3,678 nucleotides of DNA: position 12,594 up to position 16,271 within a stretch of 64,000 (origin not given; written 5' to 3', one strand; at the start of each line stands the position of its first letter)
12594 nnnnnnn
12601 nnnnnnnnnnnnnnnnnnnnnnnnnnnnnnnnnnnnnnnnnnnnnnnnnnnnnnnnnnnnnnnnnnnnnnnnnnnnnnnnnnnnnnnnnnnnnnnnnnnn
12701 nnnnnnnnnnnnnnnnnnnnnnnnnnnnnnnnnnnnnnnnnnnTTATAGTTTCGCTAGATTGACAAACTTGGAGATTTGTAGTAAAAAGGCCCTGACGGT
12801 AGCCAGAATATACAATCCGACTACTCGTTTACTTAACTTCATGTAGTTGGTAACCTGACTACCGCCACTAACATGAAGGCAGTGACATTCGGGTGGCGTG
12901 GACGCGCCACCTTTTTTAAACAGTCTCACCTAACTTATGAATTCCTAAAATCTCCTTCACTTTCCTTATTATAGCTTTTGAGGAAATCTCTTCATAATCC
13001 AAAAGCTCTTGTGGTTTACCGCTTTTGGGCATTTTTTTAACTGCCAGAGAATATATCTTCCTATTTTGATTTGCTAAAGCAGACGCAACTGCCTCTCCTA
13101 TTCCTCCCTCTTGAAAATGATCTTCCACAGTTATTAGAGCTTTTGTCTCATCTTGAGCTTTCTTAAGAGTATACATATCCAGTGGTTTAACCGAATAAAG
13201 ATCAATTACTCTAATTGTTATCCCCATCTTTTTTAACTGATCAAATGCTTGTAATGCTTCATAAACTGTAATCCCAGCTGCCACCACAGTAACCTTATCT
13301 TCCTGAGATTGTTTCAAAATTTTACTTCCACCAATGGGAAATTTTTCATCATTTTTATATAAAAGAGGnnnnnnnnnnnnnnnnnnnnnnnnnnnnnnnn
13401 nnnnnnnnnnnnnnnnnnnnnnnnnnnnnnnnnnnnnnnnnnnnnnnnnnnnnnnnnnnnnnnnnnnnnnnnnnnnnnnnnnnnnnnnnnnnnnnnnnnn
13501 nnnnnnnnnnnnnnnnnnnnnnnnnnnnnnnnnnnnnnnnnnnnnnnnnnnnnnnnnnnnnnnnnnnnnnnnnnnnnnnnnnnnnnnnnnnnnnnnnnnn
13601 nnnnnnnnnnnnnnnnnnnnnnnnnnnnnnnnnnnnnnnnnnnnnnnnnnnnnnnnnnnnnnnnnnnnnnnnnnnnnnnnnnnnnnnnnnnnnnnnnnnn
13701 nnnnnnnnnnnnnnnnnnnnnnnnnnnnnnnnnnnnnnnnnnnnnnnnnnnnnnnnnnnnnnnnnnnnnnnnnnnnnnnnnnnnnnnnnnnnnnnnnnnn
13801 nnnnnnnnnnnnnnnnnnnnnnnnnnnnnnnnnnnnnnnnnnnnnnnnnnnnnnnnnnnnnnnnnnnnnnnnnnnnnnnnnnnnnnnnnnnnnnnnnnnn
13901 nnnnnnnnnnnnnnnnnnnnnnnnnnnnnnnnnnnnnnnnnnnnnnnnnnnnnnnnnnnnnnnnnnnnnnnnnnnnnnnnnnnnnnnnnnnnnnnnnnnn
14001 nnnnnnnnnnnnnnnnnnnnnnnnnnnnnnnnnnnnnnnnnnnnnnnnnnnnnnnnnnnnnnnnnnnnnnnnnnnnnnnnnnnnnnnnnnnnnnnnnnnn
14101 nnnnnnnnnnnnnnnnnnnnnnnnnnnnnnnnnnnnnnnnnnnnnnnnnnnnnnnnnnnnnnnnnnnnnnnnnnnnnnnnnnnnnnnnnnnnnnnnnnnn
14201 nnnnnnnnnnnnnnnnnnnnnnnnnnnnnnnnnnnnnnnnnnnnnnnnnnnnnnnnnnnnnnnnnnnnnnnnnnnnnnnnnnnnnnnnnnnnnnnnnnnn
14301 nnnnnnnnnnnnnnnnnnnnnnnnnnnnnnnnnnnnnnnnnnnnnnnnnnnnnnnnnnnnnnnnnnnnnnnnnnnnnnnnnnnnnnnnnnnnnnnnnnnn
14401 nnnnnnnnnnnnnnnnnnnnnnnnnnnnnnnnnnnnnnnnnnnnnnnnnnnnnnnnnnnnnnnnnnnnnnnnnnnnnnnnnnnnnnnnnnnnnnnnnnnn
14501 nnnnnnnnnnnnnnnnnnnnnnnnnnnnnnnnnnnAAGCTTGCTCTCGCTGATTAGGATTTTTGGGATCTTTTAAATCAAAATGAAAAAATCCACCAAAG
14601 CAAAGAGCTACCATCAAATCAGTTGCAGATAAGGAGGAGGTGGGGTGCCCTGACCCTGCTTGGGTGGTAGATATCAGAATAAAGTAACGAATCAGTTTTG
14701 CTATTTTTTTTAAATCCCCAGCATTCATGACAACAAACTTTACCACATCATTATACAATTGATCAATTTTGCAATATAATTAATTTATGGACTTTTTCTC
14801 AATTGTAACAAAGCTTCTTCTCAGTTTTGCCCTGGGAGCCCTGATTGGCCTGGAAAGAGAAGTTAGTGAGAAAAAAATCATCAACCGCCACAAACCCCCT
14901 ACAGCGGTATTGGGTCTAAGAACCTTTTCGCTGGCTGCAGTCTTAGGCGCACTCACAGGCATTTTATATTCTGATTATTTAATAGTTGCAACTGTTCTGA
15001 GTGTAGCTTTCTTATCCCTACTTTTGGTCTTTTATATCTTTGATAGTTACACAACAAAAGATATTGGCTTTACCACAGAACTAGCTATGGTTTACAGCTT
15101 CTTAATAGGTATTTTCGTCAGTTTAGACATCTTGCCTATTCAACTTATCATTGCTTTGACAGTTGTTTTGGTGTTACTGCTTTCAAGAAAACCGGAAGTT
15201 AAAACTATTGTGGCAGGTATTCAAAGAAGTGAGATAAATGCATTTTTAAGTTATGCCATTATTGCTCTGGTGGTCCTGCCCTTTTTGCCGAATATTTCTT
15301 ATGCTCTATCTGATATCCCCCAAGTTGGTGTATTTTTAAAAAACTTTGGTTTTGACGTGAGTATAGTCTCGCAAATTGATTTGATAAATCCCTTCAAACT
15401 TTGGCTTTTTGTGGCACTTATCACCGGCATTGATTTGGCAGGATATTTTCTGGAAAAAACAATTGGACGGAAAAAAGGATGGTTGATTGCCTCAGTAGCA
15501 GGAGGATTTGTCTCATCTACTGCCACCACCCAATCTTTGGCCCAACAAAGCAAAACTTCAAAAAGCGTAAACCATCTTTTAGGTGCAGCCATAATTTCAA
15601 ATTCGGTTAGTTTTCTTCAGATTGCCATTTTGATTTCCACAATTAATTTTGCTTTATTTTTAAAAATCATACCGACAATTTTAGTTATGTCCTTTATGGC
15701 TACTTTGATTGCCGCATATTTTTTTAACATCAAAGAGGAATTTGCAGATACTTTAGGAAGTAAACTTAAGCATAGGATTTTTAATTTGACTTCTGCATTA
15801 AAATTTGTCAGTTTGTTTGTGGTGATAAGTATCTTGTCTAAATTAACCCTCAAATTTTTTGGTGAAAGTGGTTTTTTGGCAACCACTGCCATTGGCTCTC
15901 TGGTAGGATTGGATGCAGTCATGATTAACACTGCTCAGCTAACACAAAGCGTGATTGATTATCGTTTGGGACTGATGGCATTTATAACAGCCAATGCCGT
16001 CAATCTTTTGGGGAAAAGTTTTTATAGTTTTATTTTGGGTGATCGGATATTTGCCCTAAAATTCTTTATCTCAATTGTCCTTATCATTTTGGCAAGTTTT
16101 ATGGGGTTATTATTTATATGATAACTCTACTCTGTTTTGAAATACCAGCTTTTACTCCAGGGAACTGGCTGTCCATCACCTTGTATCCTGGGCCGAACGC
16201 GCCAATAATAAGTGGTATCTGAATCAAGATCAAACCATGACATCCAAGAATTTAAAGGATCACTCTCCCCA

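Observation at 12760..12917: Candidate ~120-nt small RNA with consensus promoter and intrinsic terminator, antisense-adjacent to the tkt stop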

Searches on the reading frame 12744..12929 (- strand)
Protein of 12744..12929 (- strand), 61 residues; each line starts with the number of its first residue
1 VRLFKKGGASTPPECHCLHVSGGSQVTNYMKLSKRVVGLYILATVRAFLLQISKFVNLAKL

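Call 7: search_protein_families(library=pfam, proteins=[window:12744-12929:-])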
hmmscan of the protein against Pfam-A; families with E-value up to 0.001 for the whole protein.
window:12744-12929:- (61 aa): 0 families

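Call 29: find_encoding_contigs(protein=P0121, flank=5000, max_places=10)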
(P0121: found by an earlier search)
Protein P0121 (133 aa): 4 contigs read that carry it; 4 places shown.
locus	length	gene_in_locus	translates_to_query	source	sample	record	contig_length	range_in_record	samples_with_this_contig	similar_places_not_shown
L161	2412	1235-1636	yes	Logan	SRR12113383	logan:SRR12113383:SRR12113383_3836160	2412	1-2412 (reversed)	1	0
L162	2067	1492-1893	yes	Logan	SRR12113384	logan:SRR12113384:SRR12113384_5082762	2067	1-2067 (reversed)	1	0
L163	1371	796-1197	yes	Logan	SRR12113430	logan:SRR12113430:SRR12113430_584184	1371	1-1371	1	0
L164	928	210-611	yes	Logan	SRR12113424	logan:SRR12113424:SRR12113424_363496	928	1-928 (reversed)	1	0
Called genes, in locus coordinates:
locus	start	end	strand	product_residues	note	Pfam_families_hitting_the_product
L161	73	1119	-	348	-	-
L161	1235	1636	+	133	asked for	-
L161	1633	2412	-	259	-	?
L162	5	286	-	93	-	PF01250:Ribosomal_S6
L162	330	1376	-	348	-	-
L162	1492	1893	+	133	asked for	-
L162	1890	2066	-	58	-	?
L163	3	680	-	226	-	?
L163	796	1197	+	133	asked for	-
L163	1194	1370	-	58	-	?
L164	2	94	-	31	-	?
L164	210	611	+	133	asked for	-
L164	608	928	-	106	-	?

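Call 30: find_encoding_contigs(protein=P0123, flank=5000, max_places=10)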
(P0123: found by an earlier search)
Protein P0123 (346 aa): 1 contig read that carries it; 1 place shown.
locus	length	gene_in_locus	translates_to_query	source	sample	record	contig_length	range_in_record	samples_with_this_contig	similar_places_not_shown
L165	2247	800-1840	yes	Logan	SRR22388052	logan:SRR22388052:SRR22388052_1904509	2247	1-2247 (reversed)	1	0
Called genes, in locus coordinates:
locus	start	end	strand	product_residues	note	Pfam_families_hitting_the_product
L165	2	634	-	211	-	?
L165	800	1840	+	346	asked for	-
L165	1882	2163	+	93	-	PF01250:Ribosomal_S6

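Call 51: search_protein_families(library=ncbifam, proteins=[window:12744-12929:-], max_evalue=0.1)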
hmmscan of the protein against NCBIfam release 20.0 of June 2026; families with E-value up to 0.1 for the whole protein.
window:12744-12929:- (61 aa): 0 families

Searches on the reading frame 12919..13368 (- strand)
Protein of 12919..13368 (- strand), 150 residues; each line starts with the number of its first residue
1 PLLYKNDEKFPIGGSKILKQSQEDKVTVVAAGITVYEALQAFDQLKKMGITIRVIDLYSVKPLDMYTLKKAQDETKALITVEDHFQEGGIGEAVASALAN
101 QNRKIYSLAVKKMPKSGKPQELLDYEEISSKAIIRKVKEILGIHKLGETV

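Call 34: find_homologous_proteins(query=window:12919-13368:-, max_evalue=1e-20)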
Query window:12919-13368:- (150 aa): 359 proteins with E <= 1e-20 among 407 candidates; the best 120 are listed.
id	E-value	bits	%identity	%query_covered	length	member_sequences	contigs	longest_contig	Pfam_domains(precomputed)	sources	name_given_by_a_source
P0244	1.5e-54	202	69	95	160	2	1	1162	PF02780.26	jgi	jgi:transketolase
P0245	6.4e-54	200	68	95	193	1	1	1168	PF02780.26,PF02779.30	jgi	jgi:transketolase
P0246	8.8e-54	199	67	97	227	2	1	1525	PF02780.26,PF02779.30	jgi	jgi:transketolase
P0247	3.6e-53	197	68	94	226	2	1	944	PF02780.26,PF02779.30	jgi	-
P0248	6.6e-53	196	67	95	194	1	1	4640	PF17147.10,PF02780.26,PF02779.30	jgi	-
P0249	5.8e-52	193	69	93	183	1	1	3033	PF02780.26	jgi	jgi:transketolase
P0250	7.7e-52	193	66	95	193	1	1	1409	PF02780.26,PF02779.30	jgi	jgi:transketolase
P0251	9.1e-52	193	65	93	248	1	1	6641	PF02780.26,PF02779.30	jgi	jgi:transketolase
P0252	1.1e-51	192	67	94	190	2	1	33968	PF02780.26,PF02779.30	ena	-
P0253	1.8e-51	192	65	94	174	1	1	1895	PF02780.26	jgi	jgi:transketolase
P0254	1.8e-51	192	68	94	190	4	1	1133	PF02780.26,PF02779.30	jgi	-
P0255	2.0e-51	191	67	94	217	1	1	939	PF02780.26,PF02779.30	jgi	jgi:transketolase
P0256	3.2e-51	191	66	94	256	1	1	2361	PF02780.26,PF02779.30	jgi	jgi:transketolase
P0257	3.8e-51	191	68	94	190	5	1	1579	PF02780.26,PF02779.30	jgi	jgi:transketolase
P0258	4.7e-51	190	66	94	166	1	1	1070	PF02780.26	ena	-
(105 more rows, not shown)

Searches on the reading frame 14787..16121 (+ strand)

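Call 7: search_protein_families(library=pfam, proteins=[window:14787-16121:+])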
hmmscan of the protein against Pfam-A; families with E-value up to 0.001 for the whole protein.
window:14787-16121:+ (444 aa): 2 families
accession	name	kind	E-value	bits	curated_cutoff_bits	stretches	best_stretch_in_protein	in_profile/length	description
PF13194.11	DUF4010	-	3.1e-38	132.1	30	1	211-418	2-210/210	Domain of unknown function (DUF4010)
PF02308.21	MgtC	-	1.9e-16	60.9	31.4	1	10-135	1-117/121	MgtC family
